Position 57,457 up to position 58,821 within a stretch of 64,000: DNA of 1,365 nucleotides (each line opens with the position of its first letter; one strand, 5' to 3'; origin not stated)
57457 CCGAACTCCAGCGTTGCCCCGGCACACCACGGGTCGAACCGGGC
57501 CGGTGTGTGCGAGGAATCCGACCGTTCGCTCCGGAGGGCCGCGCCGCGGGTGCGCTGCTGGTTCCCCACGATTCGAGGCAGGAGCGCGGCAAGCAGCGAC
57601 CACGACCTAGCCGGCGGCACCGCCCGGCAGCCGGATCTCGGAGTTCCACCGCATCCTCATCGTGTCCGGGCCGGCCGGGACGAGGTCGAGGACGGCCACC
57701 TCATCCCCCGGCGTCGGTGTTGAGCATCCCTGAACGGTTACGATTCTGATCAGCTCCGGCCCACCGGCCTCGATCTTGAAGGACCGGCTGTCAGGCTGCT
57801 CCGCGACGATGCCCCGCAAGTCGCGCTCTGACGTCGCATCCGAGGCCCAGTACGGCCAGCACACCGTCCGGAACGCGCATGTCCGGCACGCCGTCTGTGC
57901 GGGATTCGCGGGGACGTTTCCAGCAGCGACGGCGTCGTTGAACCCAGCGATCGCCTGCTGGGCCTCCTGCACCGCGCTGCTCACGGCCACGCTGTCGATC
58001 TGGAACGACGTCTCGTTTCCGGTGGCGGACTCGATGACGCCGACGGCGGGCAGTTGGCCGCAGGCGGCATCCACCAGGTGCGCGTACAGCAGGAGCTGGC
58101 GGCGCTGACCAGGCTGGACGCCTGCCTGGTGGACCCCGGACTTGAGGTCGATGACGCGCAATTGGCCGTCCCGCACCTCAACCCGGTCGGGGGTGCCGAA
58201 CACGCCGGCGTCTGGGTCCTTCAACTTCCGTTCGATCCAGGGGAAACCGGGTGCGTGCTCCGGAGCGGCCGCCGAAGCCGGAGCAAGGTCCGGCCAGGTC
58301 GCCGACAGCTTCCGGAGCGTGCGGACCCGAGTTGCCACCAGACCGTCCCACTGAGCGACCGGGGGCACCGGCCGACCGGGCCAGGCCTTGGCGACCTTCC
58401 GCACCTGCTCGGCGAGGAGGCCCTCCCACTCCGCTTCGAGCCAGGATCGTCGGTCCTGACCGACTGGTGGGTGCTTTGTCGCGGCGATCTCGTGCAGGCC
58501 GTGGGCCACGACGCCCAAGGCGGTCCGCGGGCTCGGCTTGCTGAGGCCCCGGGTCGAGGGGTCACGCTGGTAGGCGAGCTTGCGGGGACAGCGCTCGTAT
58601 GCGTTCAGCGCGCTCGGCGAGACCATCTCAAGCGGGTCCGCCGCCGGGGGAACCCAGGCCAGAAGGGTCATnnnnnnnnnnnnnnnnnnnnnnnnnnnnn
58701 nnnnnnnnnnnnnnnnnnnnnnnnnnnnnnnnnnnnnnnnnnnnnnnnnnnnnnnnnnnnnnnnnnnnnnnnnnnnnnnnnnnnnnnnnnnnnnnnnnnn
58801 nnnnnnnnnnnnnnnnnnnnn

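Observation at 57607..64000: DruE/YprA-like giant helicase translationally coupled to a 4-Cys Cas4/RecB-like nuclease: candidate new defence module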

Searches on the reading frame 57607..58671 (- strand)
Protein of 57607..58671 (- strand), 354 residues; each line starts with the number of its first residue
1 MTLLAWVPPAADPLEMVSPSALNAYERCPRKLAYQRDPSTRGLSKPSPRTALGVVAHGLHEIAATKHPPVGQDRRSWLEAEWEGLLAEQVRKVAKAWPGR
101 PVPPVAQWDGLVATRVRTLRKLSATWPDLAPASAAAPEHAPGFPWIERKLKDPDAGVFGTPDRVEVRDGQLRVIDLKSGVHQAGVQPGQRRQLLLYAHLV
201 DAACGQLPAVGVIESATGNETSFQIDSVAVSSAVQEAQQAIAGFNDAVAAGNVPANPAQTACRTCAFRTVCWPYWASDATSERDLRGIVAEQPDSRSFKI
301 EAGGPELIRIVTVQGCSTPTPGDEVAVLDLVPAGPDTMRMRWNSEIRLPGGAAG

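Call 6: search_protein_families(library=pfam, proteins=[window:57607-58671:-], max_evalue=0.01)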
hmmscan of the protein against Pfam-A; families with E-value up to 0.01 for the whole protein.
window:57607-58671:- (354 aa): 3 families
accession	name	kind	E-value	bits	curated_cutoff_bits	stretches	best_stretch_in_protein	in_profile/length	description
PF12705.13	PDDEXK_1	-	3.4e-21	76.8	22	1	17-271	2-246/247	PD-(D/E)XK nuclease superfamily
PF01930.23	Cas_Cas4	-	2.3e-06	28.2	22.7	1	160-273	55-160/160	Domain of unknown function DUF83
PF10926.14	DUF2800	-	0.0011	18.6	21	1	156-198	117-158/368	Protein of unknown function (DUF2800)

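Call 7: search_protein_families(library=padloc, proteins=[window:57607-58671:-], max_evalue=0.01)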
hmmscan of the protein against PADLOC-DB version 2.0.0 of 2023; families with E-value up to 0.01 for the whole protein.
window:57607-58671:- (354 aa): 15 families
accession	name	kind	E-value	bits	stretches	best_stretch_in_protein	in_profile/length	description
PDLC00060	DruK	-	3.7e-57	192.2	1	16-276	1-264/347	PD-(D/E)XK nuclease superfamily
PDLC00059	DruK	-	1.7e-24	84.6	1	17-288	9-253/326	PD-(D/E)XK nuclease superfamily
PDLC01250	Cas4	-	3.6e-14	51.4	1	147-272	52-168/168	"CAS-I,CAS-II,CAS-III,CAS-IV,CAS-V,CAS-VI; acquisition_associated"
PDLC00943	Cas4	-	1e-12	46.4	1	150-273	61-180/180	CRISPR-associated protein Cas4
PDLC01447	Cas4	-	2.6e-11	42.3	1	16-273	4-159/161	"CAS-I,CAS-II,CAS-III,CAS-IV,CAS-V,CAS-VI; acquisition_associated"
PDLC00944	Cas4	-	1e-09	36.9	1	154-272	64-177/177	Cas4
PDLC01747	Cas1g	-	4.5e-09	33.4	1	149-302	55-204/523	-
PDLC01611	Cas4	-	2.8e-08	32.2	1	160-273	54-158/158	"CAS-I,CAS-II,CAS-III,CAS-IV,CAS-V,CAS-VI; acquisition_associated"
PDLC02034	Cas4d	-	9.9e-07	26.6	1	154-274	69-183/192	-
PDLC02410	Aga_Cas4-like_Nuc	-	1.5e-05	23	1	149-272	126-251/255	Class II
PDLC01773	Cas4c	-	9.8e-05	19.8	1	154-285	83-206/229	-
PDLC01772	Cas4b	-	0.00087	17.8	1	231-272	121-162/164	-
PDLC02035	Cas4d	-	0.00088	16.8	0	15-36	4-25/196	-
PDLC01771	Cas4b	-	0.0022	16.2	1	190-272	82-159/162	-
PDLC02087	Cas4b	-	0.0046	15.1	1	165-271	83-188/189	-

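Call 8: search_protein_families(library=ncbifam, proteins=[window:57607-58671:-], max_evalue=0.01)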
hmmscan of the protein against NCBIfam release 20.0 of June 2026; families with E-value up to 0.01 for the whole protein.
window:57607-58671:- (354 aa): 2 families
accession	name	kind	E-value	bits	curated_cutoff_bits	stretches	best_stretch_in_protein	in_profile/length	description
TIGR00372.1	cas4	equivalog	3.8e-12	46.4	65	1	150-273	61-180/180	CRISPR-associated protein Cas4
NF049935.1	cas4g_cas1g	exception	3.5e-07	29.1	560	1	149-303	67-222/546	CRISPR-associated endonuclease Cas4g/Cas1g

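Call 33: find_homologous_proteins(query=window:57607-58671:-, max_evalue=0.00001)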
Query window:57607-58671:- (354 aa): 81 proteins with E <= 0.00001 among 8000 candidates.
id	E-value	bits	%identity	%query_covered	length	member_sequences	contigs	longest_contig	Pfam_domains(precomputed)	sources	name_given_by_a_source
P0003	2.5e-235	798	100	100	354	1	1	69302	PF01930.24,PF12705.14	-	-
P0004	2.5e-175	601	78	95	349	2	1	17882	PF12705.14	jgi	jgi:CRISPR/Cas system-associated exonuclease Cas4 (RecB family)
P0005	6.1e-174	596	75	99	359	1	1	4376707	PF01930.24,PF12705.14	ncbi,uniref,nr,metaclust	ncbi:PD-(D/E)XK nuclease superfamily protein [Nocardioides dokdonensis FR1436]|uniref:PD-(D/E)XK nuc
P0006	9.0e-169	579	74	99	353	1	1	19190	PF12705.14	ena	-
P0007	4.4e-164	564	71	100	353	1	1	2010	PF01930.24,PF12705.14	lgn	-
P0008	8.6e-164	563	73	99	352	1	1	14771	PF12705.14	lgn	-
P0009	4.3e-154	531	67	99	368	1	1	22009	PF01930.24,PF12705.14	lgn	-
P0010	5.5e-154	531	67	99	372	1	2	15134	PF12705.14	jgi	jgi:CRISPR/Cas system-associated exonuclease Cas4 (RecB family)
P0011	1.5e-150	519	68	99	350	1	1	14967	PF01930.24,PF12705.14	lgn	-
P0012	7.1e-147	507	67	95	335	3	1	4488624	PF12705.14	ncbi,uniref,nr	ncbi:PD-(D/E)XK nuclease family protein [Nocardioides mesophilus]|uniref:PD-(D/E)XK nuclease family 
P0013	8.4e-143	494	64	100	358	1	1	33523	PF01930.24,PF12705.14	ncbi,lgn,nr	ncbi:MAG: nuclease superfamily protein [Marmoricola sp.]|nr:nuclease superfamily protein [Marmoricol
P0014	1.6e-139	483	63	99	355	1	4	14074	PF12705.14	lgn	-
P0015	3.5e-129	449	68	82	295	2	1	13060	PF01930.24,PF12705.14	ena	-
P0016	4.4e-129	449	71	81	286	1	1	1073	PF12705.14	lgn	-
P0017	4.9e-128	445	60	93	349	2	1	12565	PF12705.14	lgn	-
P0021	2.8e-82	295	45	98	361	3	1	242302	PF12705.14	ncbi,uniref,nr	ncbi:PD-(D/E)XK nuclease family protein [Nocardioides agariphilus]|uniref:PD-(D/E)XK nuclease family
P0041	5.3e-63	232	37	97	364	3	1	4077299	PF12705.14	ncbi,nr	ncbi:hypothetical protein HL663_10925 [Arthrobacter sp. NEB 688]|nr:hypothetical protein HL663_10925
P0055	9.6e-51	191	36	97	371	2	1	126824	PF12705.14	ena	-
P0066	8.3e-42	162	37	94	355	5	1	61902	PF12705.14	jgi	jgi:RecB family exonuclease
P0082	2.1e-22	98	44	37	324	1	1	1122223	PF12705.14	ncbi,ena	-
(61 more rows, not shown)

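Call 34: find_encoding_contigs(protein=P0005, flank=10000, max_places=2)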
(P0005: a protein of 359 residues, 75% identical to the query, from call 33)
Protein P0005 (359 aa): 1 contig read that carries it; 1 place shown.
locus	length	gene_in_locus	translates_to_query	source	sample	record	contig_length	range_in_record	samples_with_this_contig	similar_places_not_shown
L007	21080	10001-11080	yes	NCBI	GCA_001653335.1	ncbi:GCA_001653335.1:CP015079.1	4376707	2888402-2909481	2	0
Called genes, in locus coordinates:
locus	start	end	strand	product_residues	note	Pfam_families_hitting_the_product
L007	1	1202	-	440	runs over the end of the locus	-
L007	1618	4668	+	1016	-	-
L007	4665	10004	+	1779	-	PF00270:DEAD, PF27116:YjiV_N, PF00271:Helicase_C (faint), PF09369:MZB (weak)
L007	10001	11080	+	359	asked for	PF01930:Cas_Cas4 (faint), PF12705:PDDEXK_1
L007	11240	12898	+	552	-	PF08378:NERD, PF00580:UvrD-helicase (faint), PF13538:UvrD_C_2 (weak)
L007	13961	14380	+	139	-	PF13428:TPR_14 (faint), PF13432:TPR_16 (faint), PF14559:TPR_19 (weak), PF13431:TPR_17 (faint)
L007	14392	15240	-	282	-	PF00557:Peptidase_M24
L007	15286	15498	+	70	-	-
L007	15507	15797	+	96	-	-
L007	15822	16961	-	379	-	PF07995:GSDH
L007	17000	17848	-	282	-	PF02548:Pantoate_transf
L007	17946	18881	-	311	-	PF01636:APH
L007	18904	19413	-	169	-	PF06983:3-dmu-9_3-mt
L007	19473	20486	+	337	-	PF00106:adh_short (weak), PF01073:3Beta_HSD, PF01370:Epimerase, PF02719:Polysacc_synt_2, PF04321:RmlD_sub_bind, PF05368:NmrA (faint), PF13460:NAD_binding_10, PF16363:GDP_Man_Dehyd, +1 more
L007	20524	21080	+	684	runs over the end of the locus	PF00795:CN_hydrolase, PF02540:NAD_synthase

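Call 35: find_encoding_contigs(protein=P0012, flank=10000, max_places=2)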
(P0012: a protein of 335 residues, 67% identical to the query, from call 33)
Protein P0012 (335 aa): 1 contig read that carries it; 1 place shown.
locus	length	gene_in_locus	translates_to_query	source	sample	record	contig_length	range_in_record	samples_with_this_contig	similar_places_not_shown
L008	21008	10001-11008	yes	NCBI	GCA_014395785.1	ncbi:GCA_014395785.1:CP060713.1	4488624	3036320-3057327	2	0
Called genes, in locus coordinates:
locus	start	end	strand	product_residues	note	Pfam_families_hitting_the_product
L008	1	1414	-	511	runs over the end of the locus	PF00145:DNA_methylase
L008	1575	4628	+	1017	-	-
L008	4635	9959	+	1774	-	PF00270:DEAD, PF27116:YjiV_N, PF00271:Helicase_C (faint), PF09369:MZB (faint)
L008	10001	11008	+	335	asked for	PF12705:PDDEXK_1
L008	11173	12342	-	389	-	PF14659:Phage_int_SAM_3, PF00589:Phage_integrase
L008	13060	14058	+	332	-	PF18845:baeRF_family3, PF18855:baeRF_family11, PF18851:baeRF_family8 (weak)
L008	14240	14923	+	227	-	PF04607:RelA_SpoT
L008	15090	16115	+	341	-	PF03741:TerC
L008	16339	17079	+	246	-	PF00753:Lactamase_B, PF12706:Lactamase_B_2 (weak)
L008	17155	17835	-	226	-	PF01814:Hemerythrin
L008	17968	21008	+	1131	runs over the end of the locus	PF00486:Trans_reg_C, PF03704:BTAD, PF13191:AAA_16, PF13401:AAA_22 (faint)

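Call 36: find_encoding_contigs(protein=P0041, flank=10000, max_places=2)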
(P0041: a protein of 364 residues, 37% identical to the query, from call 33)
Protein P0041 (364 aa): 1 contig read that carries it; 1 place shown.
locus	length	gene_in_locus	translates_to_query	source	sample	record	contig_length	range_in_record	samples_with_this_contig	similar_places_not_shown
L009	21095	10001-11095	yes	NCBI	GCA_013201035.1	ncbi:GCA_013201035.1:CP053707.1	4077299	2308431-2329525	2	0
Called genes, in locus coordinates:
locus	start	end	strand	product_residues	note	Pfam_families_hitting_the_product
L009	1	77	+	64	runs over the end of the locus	-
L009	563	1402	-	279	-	PF13020:NOV_C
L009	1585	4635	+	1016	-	-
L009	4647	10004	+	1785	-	PF00270:DEAD, PF27116:YjiV_N, PF00271:Helicase_C (weak), PF09369:MZB (weak)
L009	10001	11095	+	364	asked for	PF12705:PDDEXK_1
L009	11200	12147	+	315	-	PF13280:WYL (weak), PF25583:WCX (weak)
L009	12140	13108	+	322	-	PF13280:WYL (weak)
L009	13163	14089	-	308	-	PF22552:TY-Chap3, PF22551:TY-Chap1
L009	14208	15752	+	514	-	PF13289:SIR2_2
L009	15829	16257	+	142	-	-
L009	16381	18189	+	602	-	PF08378:NERD, PF13538:UvrD_C_2 (weak)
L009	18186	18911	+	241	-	PF19827:DUF6308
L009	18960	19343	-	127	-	-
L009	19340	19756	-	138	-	-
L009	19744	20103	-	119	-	PF20274:cREC_REC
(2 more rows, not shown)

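Call 38: find_encoding_contigs(protein=P0021, flank=10000, max_places=2)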
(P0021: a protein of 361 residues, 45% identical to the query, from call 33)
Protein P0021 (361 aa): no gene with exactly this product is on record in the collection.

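Call 39: find_encoding_contigs(protein=P0066, flank=10000, max_places=2)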
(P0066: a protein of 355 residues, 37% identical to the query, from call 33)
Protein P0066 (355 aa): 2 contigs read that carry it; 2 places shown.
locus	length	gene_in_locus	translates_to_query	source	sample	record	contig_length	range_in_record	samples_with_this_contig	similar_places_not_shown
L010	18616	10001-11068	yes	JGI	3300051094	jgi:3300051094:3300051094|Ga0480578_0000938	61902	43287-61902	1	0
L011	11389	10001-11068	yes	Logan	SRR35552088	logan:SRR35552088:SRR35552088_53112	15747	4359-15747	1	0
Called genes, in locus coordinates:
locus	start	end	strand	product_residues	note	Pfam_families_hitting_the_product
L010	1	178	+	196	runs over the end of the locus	PF03852:Vsr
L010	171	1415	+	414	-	PF00145:DNA_methylase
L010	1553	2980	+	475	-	-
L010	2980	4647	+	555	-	-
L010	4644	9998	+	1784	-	PF00270:DEAD, PF09369:MZB (faint), PF27116:YjiV_N, PF00271:Helicase_C (weak)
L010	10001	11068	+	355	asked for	PF12705:PDDEXK_1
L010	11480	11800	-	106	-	PF08986:DUF1889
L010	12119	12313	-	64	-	PF13783:DUF4177 (weak)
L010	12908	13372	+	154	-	-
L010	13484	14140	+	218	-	PF00440:TetR_N, PF17754:TetR_C_14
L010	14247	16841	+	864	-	PF03176:MMPL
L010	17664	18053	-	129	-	-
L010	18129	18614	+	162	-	?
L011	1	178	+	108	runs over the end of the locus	PF03852:Vsr (weak)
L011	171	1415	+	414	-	PF00145:DNA_methylase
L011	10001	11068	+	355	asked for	PF12705:PDDEXK_1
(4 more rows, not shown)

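Call 41: find_encoding_contigs(protein=P0055, flank=10000, max_places=1)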
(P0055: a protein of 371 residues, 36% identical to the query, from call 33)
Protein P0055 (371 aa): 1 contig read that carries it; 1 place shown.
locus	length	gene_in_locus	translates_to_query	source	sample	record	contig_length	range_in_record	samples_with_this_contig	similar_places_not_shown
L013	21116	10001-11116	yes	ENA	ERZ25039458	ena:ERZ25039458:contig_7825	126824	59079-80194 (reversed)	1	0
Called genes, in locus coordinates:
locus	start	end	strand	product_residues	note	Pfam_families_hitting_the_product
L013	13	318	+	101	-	PF13546:DDE_5 (weak)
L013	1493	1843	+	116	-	-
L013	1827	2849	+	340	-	-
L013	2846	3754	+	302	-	-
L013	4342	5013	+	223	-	-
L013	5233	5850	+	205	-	-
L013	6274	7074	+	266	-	-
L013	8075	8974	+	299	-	-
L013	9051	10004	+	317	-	PF09369:MZB (weak)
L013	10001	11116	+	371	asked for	PF12705:PDDEXK_1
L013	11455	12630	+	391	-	PF20296:MTaX1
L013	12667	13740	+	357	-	PF00145:DNA_methylase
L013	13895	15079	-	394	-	-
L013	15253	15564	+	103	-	-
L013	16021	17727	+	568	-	-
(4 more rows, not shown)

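Call 42: find_encoding_contigs(protein=P0082, flank=10000, max_places=1)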
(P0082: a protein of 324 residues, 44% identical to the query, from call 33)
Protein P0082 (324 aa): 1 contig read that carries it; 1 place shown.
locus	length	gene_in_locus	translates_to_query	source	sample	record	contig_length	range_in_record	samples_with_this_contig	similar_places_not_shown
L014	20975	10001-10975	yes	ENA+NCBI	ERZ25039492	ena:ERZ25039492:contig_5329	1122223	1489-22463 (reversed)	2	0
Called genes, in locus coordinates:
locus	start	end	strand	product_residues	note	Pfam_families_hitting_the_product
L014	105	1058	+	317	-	PF00145:DNA_methylase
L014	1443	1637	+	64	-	-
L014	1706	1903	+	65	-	-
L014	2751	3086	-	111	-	-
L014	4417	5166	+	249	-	-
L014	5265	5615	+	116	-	-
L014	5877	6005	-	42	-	-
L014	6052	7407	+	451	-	PF27116:YjiV_N (weak)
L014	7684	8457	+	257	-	PF00271:Helicase_C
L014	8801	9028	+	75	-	-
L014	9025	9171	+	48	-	-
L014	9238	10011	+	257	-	PF09369:MZB (weak)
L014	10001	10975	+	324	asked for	PF12705:PDDEXK_1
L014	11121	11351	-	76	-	-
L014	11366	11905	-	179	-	-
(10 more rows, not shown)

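Call 52: find_related_loci(query=A1, collection=genome_contigs, flank=10000)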
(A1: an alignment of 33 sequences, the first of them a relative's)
Query A1 (354 aa) in genome_contigs; peptide patterns used: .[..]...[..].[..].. (x = any residue, [..] = any of these).
67 stretches matched a pattern; 14 encode a relative of the query (tblastn E <= 1e-3); 14 distinct loci.
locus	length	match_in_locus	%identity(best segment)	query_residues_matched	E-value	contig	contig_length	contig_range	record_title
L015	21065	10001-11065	62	1-353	3e-137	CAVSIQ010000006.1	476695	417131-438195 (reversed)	MAG: uncultured Actinomycetota bacterium isolate MFD01721.bin.2.94 genome assembly, contig: contig_4295, whole genome sh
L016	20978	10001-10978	60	21-349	5e-129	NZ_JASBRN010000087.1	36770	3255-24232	MAG: Nocardioides sp. isolate BWSM_104 k141_1479864, whole genome shotgun sequence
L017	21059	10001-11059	44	4-347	3e-83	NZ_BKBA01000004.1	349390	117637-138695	Knoellia locipacati strain NBRC 109775 sequence04, whole genome shotgun sequence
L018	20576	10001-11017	37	18-347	1e-48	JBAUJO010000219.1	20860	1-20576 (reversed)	MAG: Ornithinimicrobium sp. isolate MFD12173_ilm_asm_bin14 k127_10921, whole genome shotgun sequence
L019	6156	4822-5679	35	1-281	2e-40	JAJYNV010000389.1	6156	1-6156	MAG: Bacillota bacterium isolate DBS2-4.bin93 NODE_23120_length_6156_cov_0.93581, whole genome shotgun sequence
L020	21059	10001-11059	47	4-347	3e-63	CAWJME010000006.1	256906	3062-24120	MAG: uncultured Actinomycetota bacterium isolate MFD02581.bin.1.89 genome assembly, contig: contig_14926, whole genome s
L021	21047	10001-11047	34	9-348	8e-36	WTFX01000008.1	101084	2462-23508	MAG: Microthrixaceae bacterium isolate CO36386bin_14 NODE_131_length_101084_cov_112.717378, whole genome shotgun sequenc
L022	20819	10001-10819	34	9-280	5e-35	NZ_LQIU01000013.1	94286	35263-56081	Mycobacterium sp. IS-1496 GCID_NTM_00014_NODE_20.ctg_1, whole genome shotgun sequence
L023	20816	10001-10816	33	9-280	9e-35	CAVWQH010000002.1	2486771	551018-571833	MAG: uncultured Actinomycetota bacterium isolate MFD09495.bin.1.31 genome assembly, contig: contig_515, whole genome sho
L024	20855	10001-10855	30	16-322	4e-28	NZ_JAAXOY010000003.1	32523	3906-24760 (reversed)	Cellulomonas septica strain ATCC BAA-787 W8038_3, whole genome shotgun sequence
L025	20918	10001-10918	31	16-341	7e-28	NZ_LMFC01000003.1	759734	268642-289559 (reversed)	Cellulomonas sp. Root485 contig_3, whole genome shotgun sequence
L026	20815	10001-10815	44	4-277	1e-33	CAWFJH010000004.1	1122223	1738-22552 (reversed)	MAG: uncultured Actinomycetes bacterium isolate MFD02242.bin.2.325 genome assembly, contig: contig_5329, whole genome sh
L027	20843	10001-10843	35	2-280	5e-37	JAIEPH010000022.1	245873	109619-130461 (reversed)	MAG: Mycobacteriaceae bacterium isolate co.spades.DASTOOL.1kb_178 c_000000445189, whole genome shotgun sequence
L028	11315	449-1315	48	9-294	5e-26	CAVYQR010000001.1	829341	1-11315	MAG: uncultured Chloroflexia bacterium isolate MFD04716.bin.1.406 genome assembly, contig: contig_10230, whole genome sh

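Call 65: search_solved_structures(query=A1, max_evalue=1)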
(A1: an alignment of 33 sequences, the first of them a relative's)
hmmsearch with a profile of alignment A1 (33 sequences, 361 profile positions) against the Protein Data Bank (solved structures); distinct sequences matched with E-value up to 1: 17.
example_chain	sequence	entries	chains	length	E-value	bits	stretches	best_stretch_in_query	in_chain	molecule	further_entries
6ppu_A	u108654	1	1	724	0.0093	18.4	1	110-204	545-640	ATP-dependent DNA helicase (UvrD/REP)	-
7sjr_A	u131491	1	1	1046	0.01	18.2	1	10-204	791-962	DNA helicase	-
4r5q_A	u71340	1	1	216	0.026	16.9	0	159-219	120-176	CRISPR-associated exonuclease, Cas4 family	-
4ic1_A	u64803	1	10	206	0.11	14.8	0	21-73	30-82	Uncharacterized protein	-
8d4o_A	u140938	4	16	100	0.26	13.6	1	141-188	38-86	Extracellular Adherence Protein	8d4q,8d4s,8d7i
6ppj_A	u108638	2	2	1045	0.38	13.1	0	10-204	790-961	ATP-dependent DNA helicase (UvrD/REP)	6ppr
9np6_A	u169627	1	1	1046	0.38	13.1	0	10-204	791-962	DNA 3'-5' helicase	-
1yn3_A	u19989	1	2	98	0.68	12.3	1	144-187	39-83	truncated cell surface protein map-w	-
8d4u_C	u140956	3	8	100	0.7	12.2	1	144-187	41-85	Extracellular Adherence Protein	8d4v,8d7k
6h00_A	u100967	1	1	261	0.75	12.1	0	85-113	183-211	Pyridoxine-5'-phosphate oxidase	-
1nrg_A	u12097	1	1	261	0.75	12.1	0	85-113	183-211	pyridoxine 5'-phosphate oxidase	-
3hy8_A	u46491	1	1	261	0.76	12.1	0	85-113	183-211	Pyridoxine-5'-phosphate oxidase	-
8qyt_A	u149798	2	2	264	0.76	12.1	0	85-113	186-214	Pyridoxine-5'-phosphate oxidase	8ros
8qyw_A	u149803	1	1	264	0.77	12.1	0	85-113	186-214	Pyridoxine-5'-phosphate oxidase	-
9iac_A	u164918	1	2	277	0.83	12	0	171-276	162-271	Similar to tr|Q3MCC8|Q3MCC8_ANAVT Hypothetical protein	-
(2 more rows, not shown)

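Call 72: predict_structure(alignment_id=A1)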
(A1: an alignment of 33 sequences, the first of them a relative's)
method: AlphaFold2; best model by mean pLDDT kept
length: 354 residues; sequences in the alignment: 33
mean_pLDDT: 92.5   pTM: 0.88
mean pLDDT of the five models: 92.5, 92.1, 91.2, 91.3, 90.1
residues with pLDDT >= 90: 306; 70-90: 25; 50-70: 17; < 50: 6
segments of 3 or more residues with pLDDT < 50: 132-135
pLDDT, mean of each block of 10 residues (from residue 1): 91 97 97 96 93 93 92 96 98 96 95 93 69 53 90 98 95 86 88 98 97 90 98 98 98 96 94 96 97 97 95 96 97 97 93 50
secondary structure, 60 per line:
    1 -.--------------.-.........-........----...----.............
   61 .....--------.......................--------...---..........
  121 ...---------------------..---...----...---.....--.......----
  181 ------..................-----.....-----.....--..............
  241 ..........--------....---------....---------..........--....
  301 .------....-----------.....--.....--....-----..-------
elements in order: H19-27 H29-36 H48-65 H74-96 H111-123 E150-152 E157-159 E163-167 E170-176 H187-204 E210-214 E220-224 H227-250 H259-262 H272-275 E285-294 E297-301 E308-311 E323-327 E330-334 E337-340

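Call 74: fold_search(model_id=the predicted structure, library=pdb)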
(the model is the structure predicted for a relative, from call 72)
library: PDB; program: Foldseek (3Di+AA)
matches with E <= 10: 712; with E <= 0.001: 19
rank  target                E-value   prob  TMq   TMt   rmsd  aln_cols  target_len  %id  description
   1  9iac_B                4.0e-07  1.00  0.47  0.59   8.3       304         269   15  Structure of the Argonaute-associated Cas4 family protein 1 (ACE1) from Microcystis aeruginosa (MaACE1) (released 2025-04-23)
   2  9iac_A                4.7e-07  1.00  0.49  0.63   8.0       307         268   16  Structure of the Argonaute-associated Cas4 family protein 1 (ACE1) from Microcystis aeruginosa (MaACE1) (released 2025-04-23)
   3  5ean_A                1.2e-06  1.00  0.49  0.19   9.0       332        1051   17  Crystal structure of Dna2 in complex with a 5' overhang DNA (released 2015-11-18)
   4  5eaw_A                1.7e-06  1.00  0.43  0.17   8.4       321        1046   15  Crystal structure of Dna2 nuclease-helicase (released 2015-11-18)
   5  5eax_A                2.4e-06  1.00  0.42  0.16  16.0       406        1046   12  Crystal structure of Dna2 in complex with an ssDNA (released 2015-11-18)
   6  7mi5_A                6.8e-06  1.00  0.39  0.26  14.3       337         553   14  Asymmetrical PAM-Non PAM prespacer bound Cas4/Cas1/Cas2 complex (released 2021-11-17)
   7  7mi4_A                3.3e-05  1.00  0.38  0.26  11.9       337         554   14  Symmetrical PAM-PAM prespacer bound Cas4/Cas1/Cas2 complex (released 2021-11-17)
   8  8d3l_I                9.2e-05  1.00  0.31  0.48   5.2       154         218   12  Type I-C Cas4-Cas1-Cas2 complex bound to a PAM/PAM prespacer (released 2022-11-02)
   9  3h4r                  1.3e-04  1.00  0.28  0.40   9.6       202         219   17  Crystal structure of E. coli RecE exonuclease (released 2009-05-26)
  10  8xa9_B                2.0e-04  1.00  0.27  0.41  13.9       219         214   11  Human MGME1 in complex with 5'-overhang DNA (released 2024-03-20)
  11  8xa9_A                2.3e-04  1.00  0.28  0.42  13.6       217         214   12  Human MGME1 in complex with 5'-overhang DNA (released 2024-03-20)
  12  8d3l_J                3.6e-04  1.00  0.32  0.49  11.4       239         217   13  Type I-C Cas4-Cas1-Cas2 complex bound to a PAM/PAM prespacer (released 2022-11-02)
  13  5zyu_A                3.8e-04  1.00  0.26  0.39   3.3       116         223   16  The crystal structure of humanMGME1 with single strand DNA2 (released 2018-09-19)
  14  5zyt_A                4.8e-04  1.00  0.29  0.43  13.2       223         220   12  Crystal structure of human MGME1 with 3' overhang double strand DNA3 (released 2018-09-19)
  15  5zyt_C                5.1e-04  1.00  0.27  0.40  12.3       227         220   12  Crystal structure of human MGME1 with 3' overhang double strand DNA3 (released 2018-09-19)
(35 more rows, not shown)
